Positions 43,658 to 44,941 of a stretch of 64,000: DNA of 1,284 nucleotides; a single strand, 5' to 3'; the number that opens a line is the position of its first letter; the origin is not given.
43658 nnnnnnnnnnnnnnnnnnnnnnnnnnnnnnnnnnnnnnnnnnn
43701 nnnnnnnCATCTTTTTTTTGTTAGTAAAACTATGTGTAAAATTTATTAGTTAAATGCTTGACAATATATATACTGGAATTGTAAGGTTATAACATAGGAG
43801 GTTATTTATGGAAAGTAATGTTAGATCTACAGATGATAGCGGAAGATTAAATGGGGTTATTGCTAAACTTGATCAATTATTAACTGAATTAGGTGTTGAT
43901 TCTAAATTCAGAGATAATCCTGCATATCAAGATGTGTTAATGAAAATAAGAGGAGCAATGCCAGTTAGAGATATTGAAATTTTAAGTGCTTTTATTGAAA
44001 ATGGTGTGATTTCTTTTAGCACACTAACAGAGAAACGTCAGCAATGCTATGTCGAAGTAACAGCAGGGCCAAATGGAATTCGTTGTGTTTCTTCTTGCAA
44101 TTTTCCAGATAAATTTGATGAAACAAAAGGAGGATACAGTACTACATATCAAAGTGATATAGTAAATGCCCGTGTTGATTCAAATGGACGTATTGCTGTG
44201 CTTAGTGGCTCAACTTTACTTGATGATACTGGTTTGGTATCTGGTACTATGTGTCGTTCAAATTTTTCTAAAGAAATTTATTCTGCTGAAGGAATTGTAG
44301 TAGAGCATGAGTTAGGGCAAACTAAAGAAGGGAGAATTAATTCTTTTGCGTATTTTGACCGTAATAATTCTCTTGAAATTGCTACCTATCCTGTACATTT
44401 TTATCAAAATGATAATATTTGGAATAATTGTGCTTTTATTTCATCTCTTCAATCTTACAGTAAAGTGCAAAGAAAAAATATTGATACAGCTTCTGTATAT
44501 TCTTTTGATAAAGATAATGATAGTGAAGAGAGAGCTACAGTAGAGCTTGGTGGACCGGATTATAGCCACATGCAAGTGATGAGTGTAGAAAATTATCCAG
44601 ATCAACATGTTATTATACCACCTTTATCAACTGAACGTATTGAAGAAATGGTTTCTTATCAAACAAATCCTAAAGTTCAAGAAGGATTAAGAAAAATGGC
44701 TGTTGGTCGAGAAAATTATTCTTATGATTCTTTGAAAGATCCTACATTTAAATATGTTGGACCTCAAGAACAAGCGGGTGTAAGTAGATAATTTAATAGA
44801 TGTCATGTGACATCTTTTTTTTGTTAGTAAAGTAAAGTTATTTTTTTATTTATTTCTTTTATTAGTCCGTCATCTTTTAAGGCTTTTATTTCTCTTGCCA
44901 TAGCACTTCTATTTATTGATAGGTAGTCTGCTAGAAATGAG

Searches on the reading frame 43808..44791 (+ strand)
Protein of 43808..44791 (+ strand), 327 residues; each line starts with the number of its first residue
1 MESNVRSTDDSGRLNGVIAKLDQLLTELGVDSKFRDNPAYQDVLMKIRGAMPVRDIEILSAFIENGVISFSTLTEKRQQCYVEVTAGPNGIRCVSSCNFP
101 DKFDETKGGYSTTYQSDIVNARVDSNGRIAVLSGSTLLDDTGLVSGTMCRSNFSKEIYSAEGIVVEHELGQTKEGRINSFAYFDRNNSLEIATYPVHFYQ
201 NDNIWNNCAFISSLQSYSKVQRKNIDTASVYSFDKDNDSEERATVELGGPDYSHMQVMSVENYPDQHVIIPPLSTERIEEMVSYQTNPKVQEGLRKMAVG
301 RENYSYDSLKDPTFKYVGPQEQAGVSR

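Call 7: search_protein_families(library=pfam, proteins=[window:43808-44791:+], max_evalue=0.1)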
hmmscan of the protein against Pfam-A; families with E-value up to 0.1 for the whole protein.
window:43808-44791:+ (327 aa): 0 families

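Call 12: find_encoding_contigs(protein=window:43808-44791:+, flank=5000, max_places=10)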
Protein window:43808-44791:+ (327 aa): 1 contig read that carries it; 1 place shown.
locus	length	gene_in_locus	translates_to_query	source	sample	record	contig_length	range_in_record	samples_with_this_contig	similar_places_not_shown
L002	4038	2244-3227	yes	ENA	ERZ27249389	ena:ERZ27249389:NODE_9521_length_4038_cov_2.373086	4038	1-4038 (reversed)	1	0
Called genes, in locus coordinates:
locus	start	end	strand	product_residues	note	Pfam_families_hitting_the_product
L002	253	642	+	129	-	PF00011:HSP20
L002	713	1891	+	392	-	-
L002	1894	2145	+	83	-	-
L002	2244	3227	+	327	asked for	-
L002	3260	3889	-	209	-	PF00027:cNMP_binding, PF13545:HTH_Crp_2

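Call 20: search_protein_families(library=padloc, proteins=[window:43808-44791:+], max_evalue=0.1)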
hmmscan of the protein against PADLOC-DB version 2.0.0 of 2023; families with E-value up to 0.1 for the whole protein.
window:43808-44791:+ (327 aa): 0 families

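Call 21: search_protein_families(library=phrogs, proteins=[window:43808-44791:+], max_evalue=0.1)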
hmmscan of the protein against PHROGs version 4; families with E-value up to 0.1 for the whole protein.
window:43808-44791:+ (327 aa): 0 families

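Call 22: search_protein_families(library=ncbifam, proteins=[window:43808-44791:+], max_evalue=0.1)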
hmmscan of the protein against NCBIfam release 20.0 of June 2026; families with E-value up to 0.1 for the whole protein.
window:43808-44791:+ (327 aa): 0 families

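Call 28: find_homologous_proteins(query=window:43808-44791:+, max_evalue=0.001)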
Query window:43808-44791:+ (327 aa): 2 proteins with E <= 0.001 among 1016 candidates.
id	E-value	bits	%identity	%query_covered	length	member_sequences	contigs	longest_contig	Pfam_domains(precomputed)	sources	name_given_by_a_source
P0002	3.4e-216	734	100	100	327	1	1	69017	-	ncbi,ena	-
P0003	1.1e-19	89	29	94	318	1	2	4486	-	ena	-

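Call 31: find_encoding_contigs(protein=P0003, flank=5000, max_places=10)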
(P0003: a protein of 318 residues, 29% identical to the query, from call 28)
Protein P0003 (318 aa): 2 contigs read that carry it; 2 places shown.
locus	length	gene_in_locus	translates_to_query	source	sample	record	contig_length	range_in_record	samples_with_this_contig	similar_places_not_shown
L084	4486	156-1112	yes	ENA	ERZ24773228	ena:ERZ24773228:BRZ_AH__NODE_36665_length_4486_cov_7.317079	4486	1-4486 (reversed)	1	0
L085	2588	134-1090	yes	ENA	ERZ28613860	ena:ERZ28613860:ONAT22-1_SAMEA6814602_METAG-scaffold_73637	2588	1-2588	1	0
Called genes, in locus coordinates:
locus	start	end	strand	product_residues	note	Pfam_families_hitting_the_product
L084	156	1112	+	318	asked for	-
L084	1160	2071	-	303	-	PF11858:DUF3378, PF01351:RNase_HII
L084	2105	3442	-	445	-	-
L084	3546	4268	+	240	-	PF02674:Colicin_V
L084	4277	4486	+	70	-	?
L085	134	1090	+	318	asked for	-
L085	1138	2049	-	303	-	PF11858:DUF3378, PF01351:RNase_HII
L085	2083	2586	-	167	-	?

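Call 32: list_cluster_members(proteins=[P0002, P0001, P0003])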
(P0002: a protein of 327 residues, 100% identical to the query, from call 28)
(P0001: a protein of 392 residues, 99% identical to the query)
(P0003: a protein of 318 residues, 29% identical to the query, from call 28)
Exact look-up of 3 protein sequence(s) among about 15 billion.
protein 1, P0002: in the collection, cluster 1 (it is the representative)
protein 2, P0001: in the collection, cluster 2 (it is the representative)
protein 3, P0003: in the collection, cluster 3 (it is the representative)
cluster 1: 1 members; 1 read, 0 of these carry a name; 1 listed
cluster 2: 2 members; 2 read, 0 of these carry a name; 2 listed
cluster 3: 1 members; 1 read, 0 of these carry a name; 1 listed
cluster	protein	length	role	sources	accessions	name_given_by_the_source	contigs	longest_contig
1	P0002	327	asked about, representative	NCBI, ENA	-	-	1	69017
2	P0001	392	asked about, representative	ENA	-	-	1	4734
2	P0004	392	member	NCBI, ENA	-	-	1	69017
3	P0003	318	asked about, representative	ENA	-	-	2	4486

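Call 53: search_dna_similar(query=window:43808-44791:+, collection=phages, mode=protein, max_evalue=0.01)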
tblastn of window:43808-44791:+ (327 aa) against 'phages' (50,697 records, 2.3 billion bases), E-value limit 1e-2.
No match.

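Call 55: find_related_loci(query=A1, collection=viral_contigs, flank=3000)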
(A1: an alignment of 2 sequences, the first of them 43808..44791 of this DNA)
Query A1 (327 aa) in viral_contigs; peptide patterns used: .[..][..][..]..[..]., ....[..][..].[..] (x = any residue, [..] = any of these).
49 stretches matched a pattern, but none encodes a relative of the query by tblastn (E <= 1e-3).

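Call 56: find_related_loci(query=A1, collection=metagenome_contigs, flank=3000)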
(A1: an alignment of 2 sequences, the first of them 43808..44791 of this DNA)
Query A1 (327 aa) in metagenome_contigs; peptide patterns used: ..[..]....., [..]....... (x = any residue, [..] = any of these).
294 stretches matched a pattern; 1 encode a relative of the query (tblastn E <= 1e-3); 1 distinct loci.
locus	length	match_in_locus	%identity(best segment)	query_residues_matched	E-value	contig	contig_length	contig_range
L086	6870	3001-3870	29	21-314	6e-18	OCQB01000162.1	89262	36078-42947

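Call 60: predict_structure(alignment_id=A1)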
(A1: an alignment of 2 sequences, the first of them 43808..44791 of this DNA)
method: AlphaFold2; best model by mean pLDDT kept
length: 327 residues; sequences in the alignment: 2
mean_pLDDT: 39.8   pTM: 0.28
mean pLDDT of the five models: 39.8, 39.0, 34.5, 33.6, 32.3
residues with pLDDT >= 90: 0; 70-90: 0; 50-70: 80; < 50: 247
segments of 3 or more residues with pLDDT < 50: 1-12, 37-39, 86-274, 289-294, 299-327
pLDDT, mean of each block of 10 residues (from residue 1): 31 60 65 52 53 53 55 54 48 41 28 25 26 23 23 35 40 37 38 34 31 35 37 37 38 33 28 50 58 47 35 32 25
secondary structure, 60 per line:
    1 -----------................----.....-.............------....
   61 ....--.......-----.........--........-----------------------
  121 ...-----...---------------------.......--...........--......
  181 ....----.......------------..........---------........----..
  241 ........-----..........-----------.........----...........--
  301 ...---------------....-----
elements in order: H12-27 H32-36 H38-50 E57-64 E67-73 E79-87 E90-97 E121-123 E129-131 E153-159 E162-172 E175-184 E189-195 H208-217 E227-234 E239-248 E254-263 H275-283 H288-298 H319-322

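Call 64: search_solved_structures(query=A1, max_evalue=1)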
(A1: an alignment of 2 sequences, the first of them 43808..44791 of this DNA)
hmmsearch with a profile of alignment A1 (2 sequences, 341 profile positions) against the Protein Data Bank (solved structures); distinct sequences matched with E-value up to 1: 9.
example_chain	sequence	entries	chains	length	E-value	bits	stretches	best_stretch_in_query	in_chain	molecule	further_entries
2p9h_A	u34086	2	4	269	0.5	12.7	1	229-288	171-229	Lactose operon repressor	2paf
1tlf_A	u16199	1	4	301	0.61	12.4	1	229-288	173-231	LAC REPRESSOR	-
2pe5_A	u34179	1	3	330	0.67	12.2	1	229-288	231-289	Lactose operon repressor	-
1efa_A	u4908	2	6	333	0.68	12.2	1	229-288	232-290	LAC REPRESSOR | Lactose Operon Repressor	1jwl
1jye_A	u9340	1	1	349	0.73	12.1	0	229-288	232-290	Lactose Operon Repressor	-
1jyf_A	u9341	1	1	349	0.73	12.1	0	229-288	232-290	Lactose Operon Repressor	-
1lbg_A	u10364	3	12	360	0.77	12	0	229-288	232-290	PROTEIN (LACTOSE OPERON REPRESSOR) | INTACT LACTOSE OPERON REPRESSOR WITH GRATUITOUS INDUCER IPTG | LAC REPRESSOR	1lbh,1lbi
3edc_A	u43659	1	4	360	0.77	12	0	229-288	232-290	Lactose operon repressor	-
4rzs_A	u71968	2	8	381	0.86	11.9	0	229-288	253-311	Lac repressor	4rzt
